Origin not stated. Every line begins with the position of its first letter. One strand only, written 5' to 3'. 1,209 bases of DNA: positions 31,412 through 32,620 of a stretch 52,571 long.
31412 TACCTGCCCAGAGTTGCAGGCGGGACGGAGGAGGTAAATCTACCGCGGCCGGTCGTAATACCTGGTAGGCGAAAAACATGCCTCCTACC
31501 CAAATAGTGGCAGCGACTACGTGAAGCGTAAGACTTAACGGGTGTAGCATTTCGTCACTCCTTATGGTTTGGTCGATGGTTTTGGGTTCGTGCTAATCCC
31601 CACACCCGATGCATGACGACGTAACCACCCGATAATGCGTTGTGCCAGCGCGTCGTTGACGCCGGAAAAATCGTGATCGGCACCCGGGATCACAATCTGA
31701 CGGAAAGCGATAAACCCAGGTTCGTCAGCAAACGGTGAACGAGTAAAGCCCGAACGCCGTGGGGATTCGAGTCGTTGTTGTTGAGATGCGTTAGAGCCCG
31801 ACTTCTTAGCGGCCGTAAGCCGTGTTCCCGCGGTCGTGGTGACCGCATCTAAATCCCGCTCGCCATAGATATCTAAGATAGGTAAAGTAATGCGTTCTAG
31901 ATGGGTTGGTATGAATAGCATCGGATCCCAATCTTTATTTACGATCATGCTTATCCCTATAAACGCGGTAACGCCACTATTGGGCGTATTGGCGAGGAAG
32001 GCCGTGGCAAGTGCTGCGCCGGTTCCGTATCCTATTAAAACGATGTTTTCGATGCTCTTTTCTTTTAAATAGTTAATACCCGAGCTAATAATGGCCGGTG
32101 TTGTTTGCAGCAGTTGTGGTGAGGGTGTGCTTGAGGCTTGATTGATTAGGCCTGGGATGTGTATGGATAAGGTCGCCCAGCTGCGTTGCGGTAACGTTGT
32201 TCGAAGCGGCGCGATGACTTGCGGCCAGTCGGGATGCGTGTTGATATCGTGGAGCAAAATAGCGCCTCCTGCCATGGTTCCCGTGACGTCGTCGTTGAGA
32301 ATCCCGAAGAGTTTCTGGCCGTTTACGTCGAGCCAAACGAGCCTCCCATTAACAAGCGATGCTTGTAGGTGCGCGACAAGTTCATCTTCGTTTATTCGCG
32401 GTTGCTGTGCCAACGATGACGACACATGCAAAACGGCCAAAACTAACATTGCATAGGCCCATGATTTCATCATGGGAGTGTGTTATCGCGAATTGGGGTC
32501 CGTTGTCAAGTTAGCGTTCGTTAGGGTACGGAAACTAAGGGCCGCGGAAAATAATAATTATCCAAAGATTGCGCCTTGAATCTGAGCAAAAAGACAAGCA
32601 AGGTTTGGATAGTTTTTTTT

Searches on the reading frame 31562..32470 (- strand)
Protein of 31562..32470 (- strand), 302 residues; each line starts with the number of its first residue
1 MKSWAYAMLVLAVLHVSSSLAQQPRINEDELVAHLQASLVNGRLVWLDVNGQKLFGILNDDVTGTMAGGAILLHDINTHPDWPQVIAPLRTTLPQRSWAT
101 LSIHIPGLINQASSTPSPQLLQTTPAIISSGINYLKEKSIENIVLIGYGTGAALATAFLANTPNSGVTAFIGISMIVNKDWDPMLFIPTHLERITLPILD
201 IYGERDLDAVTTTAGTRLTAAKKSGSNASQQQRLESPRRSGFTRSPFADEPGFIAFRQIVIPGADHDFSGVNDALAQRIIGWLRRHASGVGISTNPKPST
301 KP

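Call 95: search_protein_families(library=pfam, proteins=[window:31562-32470:-], max_evalue=0.00001)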
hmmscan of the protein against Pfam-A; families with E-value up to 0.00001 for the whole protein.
window:31562-32470:- (302 aa): 1 family
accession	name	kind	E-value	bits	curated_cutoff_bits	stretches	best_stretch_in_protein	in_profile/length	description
PF12048.14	DUF3530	-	1.6e-34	120.1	29.8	2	31-113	49-131/310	Protein of unknown function (DUF3530)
